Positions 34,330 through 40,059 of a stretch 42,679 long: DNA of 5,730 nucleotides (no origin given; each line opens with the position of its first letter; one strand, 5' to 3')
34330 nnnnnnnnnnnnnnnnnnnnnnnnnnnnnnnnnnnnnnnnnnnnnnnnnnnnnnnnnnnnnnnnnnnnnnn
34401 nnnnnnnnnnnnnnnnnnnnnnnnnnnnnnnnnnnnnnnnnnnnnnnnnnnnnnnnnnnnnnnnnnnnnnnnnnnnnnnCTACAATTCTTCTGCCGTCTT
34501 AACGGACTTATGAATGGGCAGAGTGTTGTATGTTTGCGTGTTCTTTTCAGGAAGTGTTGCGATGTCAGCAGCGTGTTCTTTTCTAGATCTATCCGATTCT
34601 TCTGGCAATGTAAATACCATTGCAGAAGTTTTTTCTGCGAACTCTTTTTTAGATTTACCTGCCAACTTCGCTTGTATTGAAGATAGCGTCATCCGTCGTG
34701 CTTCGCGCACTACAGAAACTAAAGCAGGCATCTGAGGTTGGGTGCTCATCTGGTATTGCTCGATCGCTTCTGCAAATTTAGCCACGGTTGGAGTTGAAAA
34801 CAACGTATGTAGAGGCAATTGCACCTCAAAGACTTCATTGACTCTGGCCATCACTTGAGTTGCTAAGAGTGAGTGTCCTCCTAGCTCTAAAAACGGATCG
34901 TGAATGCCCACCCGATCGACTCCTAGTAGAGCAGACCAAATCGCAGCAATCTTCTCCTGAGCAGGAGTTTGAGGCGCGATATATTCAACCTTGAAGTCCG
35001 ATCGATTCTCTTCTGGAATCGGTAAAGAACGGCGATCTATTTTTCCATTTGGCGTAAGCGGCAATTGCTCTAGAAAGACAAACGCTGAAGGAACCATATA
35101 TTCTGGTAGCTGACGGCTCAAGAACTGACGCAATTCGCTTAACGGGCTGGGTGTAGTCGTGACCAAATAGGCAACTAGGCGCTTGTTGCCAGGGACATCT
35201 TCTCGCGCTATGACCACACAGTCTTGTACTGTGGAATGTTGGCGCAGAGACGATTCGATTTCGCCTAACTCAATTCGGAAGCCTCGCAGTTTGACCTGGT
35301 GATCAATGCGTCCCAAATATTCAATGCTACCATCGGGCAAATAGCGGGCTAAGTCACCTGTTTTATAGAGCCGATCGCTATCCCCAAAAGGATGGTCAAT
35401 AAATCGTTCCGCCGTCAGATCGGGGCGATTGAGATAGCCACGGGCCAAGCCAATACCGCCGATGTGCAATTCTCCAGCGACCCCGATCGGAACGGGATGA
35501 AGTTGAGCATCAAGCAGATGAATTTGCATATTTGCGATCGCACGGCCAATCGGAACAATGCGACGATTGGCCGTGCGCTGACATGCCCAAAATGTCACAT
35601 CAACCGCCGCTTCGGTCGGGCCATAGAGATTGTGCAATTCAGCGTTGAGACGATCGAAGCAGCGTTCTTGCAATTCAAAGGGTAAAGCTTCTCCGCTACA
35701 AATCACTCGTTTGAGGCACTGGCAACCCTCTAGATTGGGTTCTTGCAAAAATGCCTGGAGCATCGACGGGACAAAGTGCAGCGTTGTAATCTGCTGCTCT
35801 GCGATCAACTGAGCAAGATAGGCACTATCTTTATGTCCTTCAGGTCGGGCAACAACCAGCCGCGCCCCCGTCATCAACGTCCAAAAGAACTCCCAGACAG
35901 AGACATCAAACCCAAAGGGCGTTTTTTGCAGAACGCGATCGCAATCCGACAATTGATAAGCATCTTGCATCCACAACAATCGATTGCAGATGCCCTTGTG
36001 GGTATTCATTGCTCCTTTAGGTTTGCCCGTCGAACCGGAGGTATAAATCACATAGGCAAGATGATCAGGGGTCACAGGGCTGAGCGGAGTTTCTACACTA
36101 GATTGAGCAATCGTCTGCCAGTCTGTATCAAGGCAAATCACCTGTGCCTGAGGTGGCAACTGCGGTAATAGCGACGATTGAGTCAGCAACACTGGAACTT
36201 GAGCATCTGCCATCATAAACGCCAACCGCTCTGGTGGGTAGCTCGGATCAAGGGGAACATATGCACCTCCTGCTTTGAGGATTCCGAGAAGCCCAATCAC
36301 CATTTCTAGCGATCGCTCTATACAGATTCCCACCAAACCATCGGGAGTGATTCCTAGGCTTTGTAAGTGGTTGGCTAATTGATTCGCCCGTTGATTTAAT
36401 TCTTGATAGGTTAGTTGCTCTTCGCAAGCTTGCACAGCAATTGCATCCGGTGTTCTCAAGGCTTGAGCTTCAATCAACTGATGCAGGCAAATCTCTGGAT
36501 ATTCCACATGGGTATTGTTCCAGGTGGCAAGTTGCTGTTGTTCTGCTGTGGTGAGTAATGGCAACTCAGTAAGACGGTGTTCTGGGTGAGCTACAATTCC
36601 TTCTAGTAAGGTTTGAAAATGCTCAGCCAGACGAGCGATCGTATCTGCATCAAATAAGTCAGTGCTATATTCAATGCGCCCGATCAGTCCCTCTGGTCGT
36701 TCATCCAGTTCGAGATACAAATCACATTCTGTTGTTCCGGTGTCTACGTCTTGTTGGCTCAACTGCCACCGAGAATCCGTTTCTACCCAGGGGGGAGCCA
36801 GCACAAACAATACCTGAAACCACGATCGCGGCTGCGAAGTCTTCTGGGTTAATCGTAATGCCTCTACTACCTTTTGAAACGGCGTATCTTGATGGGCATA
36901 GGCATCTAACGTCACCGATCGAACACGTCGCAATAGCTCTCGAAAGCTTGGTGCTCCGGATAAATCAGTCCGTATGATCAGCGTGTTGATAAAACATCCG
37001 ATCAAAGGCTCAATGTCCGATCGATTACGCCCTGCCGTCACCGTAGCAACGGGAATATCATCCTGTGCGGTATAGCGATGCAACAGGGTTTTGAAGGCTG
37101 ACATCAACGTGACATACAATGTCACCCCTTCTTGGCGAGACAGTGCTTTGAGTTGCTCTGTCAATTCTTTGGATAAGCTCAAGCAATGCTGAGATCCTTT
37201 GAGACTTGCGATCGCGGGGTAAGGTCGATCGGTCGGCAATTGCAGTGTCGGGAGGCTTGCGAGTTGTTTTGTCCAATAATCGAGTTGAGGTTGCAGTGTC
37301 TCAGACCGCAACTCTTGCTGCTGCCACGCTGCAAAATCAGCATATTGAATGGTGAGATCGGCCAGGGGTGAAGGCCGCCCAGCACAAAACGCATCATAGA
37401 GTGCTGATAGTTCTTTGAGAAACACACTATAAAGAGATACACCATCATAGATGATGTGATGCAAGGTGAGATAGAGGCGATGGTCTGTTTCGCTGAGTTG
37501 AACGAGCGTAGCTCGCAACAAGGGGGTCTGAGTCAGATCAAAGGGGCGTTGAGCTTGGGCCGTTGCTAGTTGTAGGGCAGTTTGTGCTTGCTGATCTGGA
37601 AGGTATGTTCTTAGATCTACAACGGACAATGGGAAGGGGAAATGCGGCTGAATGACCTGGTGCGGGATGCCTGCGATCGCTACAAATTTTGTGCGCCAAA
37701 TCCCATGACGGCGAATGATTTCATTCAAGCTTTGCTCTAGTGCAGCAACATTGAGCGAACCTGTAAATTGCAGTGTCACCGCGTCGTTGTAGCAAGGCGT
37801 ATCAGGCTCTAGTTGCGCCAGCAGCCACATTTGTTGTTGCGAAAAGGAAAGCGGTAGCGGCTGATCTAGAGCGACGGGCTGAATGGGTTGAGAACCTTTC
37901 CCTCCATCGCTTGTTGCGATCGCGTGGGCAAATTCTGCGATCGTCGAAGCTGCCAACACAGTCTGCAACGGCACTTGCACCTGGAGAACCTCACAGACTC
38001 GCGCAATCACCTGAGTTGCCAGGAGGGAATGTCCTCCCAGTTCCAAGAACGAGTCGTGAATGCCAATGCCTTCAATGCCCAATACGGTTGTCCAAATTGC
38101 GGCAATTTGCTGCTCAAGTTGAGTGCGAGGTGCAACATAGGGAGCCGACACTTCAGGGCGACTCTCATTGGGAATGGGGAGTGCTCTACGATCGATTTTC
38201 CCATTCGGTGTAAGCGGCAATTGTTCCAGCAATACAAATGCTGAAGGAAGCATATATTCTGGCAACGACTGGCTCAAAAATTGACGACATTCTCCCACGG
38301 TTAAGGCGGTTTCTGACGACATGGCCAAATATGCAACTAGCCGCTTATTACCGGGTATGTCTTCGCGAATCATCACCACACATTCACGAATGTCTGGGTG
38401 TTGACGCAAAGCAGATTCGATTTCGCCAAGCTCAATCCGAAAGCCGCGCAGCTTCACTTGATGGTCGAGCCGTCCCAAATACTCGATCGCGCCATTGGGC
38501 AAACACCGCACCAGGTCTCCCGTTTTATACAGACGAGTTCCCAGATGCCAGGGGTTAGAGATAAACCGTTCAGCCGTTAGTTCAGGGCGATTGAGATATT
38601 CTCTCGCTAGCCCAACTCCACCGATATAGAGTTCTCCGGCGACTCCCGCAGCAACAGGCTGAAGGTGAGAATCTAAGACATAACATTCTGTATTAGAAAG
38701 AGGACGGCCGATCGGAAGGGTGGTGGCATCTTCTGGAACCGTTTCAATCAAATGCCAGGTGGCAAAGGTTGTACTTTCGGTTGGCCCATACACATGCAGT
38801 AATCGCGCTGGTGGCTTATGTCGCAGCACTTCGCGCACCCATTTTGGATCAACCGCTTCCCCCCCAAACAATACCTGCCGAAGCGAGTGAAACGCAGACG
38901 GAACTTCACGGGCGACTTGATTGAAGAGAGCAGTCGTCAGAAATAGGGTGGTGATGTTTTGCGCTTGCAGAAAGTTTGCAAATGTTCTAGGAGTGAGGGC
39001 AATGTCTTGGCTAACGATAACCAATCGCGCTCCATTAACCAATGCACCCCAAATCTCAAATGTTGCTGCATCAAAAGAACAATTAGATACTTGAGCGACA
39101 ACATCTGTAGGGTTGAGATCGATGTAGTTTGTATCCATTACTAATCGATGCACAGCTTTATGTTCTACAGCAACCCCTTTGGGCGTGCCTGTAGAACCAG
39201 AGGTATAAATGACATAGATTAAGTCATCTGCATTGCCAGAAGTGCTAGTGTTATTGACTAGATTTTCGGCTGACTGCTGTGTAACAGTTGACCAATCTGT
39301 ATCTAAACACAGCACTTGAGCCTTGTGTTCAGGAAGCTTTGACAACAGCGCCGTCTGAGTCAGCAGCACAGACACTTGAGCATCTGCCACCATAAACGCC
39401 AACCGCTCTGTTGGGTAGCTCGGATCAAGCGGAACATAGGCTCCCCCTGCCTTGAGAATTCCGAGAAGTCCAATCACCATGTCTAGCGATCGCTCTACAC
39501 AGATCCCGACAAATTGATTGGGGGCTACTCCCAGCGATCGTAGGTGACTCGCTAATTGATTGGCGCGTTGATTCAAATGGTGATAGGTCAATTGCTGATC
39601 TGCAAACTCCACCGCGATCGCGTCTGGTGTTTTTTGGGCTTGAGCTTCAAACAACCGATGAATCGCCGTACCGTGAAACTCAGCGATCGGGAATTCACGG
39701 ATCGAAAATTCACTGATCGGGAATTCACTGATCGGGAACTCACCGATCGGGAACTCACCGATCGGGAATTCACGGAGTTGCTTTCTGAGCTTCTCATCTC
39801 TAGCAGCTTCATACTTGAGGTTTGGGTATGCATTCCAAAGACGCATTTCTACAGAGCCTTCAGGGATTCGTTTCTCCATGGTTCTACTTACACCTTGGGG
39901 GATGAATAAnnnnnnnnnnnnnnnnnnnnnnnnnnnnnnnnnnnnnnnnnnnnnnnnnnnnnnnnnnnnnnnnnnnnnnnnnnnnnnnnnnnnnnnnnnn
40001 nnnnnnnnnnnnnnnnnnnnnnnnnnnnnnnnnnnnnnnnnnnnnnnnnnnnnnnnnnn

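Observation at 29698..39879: Compact three-module NRPS locus ending in a thioester reductase: A-T-C-A-T then C-A-T-R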

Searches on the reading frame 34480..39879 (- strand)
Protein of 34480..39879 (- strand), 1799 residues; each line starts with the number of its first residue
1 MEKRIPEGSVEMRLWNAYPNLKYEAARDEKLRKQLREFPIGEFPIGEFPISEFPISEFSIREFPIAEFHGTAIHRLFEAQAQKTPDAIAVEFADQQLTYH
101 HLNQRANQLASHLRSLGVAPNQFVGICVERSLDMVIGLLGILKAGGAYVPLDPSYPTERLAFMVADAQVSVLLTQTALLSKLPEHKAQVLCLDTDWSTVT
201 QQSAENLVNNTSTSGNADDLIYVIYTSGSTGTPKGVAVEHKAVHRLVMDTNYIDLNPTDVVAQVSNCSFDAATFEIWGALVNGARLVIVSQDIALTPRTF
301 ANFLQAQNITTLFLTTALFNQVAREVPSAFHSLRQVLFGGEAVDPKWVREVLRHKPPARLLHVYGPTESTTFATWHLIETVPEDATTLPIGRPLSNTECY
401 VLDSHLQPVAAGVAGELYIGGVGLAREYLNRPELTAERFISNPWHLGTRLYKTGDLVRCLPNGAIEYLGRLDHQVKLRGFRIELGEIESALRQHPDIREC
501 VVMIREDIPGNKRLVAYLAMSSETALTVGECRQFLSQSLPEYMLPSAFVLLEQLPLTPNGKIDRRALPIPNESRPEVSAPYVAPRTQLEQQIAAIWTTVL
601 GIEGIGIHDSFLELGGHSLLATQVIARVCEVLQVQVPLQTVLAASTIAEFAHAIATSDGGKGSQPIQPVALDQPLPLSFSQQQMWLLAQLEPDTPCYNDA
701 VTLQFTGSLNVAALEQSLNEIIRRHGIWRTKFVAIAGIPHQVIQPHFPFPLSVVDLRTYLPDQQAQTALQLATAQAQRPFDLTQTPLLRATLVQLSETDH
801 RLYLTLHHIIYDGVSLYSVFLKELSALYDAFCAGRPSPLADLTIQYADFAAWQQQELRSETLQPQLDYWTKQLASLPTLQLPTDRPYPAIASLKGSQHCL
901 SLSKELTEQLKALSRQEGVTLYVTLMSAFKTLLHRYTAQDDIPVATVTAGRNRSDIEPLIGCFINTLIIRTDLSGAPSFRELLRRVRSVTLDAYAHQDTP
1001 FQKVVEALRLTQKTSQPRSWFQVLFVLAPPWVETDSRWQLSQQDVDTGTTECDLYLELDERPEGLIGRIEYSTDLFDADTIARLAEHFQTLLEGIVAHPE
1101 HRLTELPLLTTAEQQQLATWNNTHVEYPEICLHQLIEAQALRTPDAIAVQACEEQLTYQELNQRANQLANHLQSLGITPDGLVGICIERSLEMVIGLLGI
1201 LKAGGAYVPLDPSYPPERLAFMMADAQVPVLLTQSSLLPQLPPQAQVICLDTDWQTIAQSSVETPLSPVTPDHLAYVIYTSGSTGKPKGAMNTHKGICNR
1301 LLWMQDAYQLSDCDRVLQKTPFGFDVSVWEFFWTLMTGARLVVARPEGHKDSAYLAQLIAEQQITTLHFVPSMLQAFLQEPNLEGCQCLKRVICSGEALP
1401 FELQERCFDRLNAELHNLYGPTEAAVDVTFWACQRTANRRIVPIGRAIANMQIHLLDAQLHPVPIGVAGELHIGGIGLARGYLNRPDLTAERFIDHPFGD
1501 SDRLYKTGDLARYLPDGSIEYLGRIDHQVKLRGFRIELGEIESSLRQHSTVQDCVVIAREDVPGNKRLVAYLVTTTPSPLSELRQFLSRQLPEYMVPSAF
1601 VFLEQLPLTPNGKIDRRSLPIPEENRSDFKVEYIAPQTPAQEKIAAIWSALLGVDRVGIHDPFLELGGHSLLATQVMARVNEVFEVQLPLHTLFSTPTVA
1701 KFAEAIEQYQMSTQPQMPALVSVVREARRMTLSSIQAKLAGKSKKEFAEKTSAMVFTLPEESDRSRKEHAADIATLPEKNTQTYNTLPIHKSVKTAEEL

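Call 3: search_protein_families(library=pfam, proteins=[window:34480-39879:-], max_evalue=0.01)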
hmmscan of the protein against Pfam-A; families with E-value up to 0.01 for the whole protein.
window:34480-39879:- (1799 aa): 4 families
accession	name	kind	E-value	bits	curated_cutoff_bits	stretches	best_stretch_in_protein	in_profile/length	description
PF00501.34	AMP-binding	-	2e-189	629.7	29.9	2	77-429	1-384/384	AMP-binding enzyme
PF00668.25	Condensation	-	4.3e-105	352.5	30.6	1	675-1117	5-455/456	Condensation domain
PF00550.31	PP-binding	-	7.6e-31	106.6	20.8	2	1642-1706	1-67/67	Phosphopantetheine attachment site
PF13193.12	AMP-binding_C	-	2.9e-28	99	24.5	2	1540-1613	1-76/76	AMP-binding enzyme C-terminal domain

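Call 12: search_protein_families(library=ncbifam, proteins=[window:34480-39879:-], max_evalue=0.001)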
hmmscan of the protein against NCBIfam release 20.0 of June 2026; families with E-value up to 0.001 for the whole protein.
window:34480-39879:- (1799 aa): 106 families (the best 25 are shown)
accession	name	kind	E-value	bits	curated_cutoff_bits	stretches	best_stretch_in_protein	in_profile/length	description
NF004282.0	PRK05691.1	subfamily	0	1755.2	4090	2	74-1219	1134-2277/4334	non-ribosomal peptide synthase/polyketide synthase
NF041803.1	NRPS_SolG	exception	0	1312.7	2200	2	700-1705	137-1154/1163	solanimycin non-ribosomal peptide synthetase SolG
NF047350.1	aureusi_NRPS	equivalog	0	1297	2500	2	71-1126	413-1424/2373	aureusimine non-ribosomal peptide synthetase AusA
NF007605.2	PRK10252.1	equivalog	4e-303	1008.5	2400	2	674-1709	3-1044/1292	enterobactin non-ribosomal peptide synthetase EntF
TIGR01733.1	AA-adenyl-dom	subfamily_domain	4e-285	944.8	317.4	2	1157-1556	1-409/409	amino acid adenylation domain-containing protein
NF038078.1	NRPS_MxcG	equivalog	4.3e-273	909.1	2300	2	673-1714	3-1049/1442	myxochelin non-ribosomal peptide synthetase MxcG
TIGR03443.1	alpha_am_amid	equivalog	1.9e-194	648.5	1030.1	6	1269-1575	412-750/1390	L-aminoadipate-semialdehyde dehydrogenase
NF003417.0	PRK04813.1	subfamily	1.8e-182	607.4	476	2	1135-1619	8-499/505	D-alanine--poly(phosphoribitol) ligase subunit DltA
TIGR01734.1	D-ala-DACP-lig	equivalog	1e-173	578.5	559.85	2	1135-1619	5-498/504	D-alanine--poly(phosphoribitol) ligase subunit DltA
TIGR03098.1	ligase_PEP_1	hypoth_equivalog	1.5e-142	475.7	592.35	2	1132-1619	2-514/517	acyl-CoA ligase (AMP-forming), exosortase A system-associated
NF004837.0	PRK06187.1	subfamily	4.8e-142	473.9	476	2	1130-1619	8-518/531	long-chain-fatty-acid--CoA ligase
NF052269.1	Staph_lig_FadD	equivalog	1.3e-103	347.1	650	2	1146-1619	18-489/499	long-chain-fatty-acid--CoA ligase FadD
NF006181.0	PRK08314.1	subfamily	1.6e-103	346.9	705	4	1252-1625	184-556/563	long-chain-fatty-acid--CoA ligase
NF005858.0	PRK07787.1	subfamily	7.4e-98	328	575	2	1134-1619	5-468/471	acyl-CoA synthetase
NF006182.0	PRK08316.1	subfamily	3.8e-96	322.7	663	2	1131-1619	12-513/523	fatty acyl-CoA synthetase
NF005307.0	PRK06839.1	equivalog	2.7e-82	277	748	2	1135-1619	7-489/496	o-succinylbenzoate--CoA ligase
NF009233.0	PRK12583.1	subfamily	7.7e-82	275.5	832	4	1258-1616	187-543/558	fatty acid CoA ligase family protein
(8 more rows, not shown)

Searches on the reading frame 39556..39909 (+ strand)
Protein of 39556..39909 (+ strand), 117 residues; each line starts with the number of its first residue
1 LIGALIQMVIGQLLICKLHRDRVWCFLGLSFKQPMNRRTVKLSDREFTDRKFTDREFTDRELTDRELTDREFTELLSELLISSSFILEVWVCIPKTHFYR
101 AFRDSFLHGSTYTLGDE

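Call 21: search_protein_families(library=pfam, proteins=[window:39556-39909:+], max_evalue=0.0001)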
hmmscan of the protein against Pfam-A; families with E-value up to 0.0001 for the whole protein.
window:39556-39909:+ (117 aa): 0 families
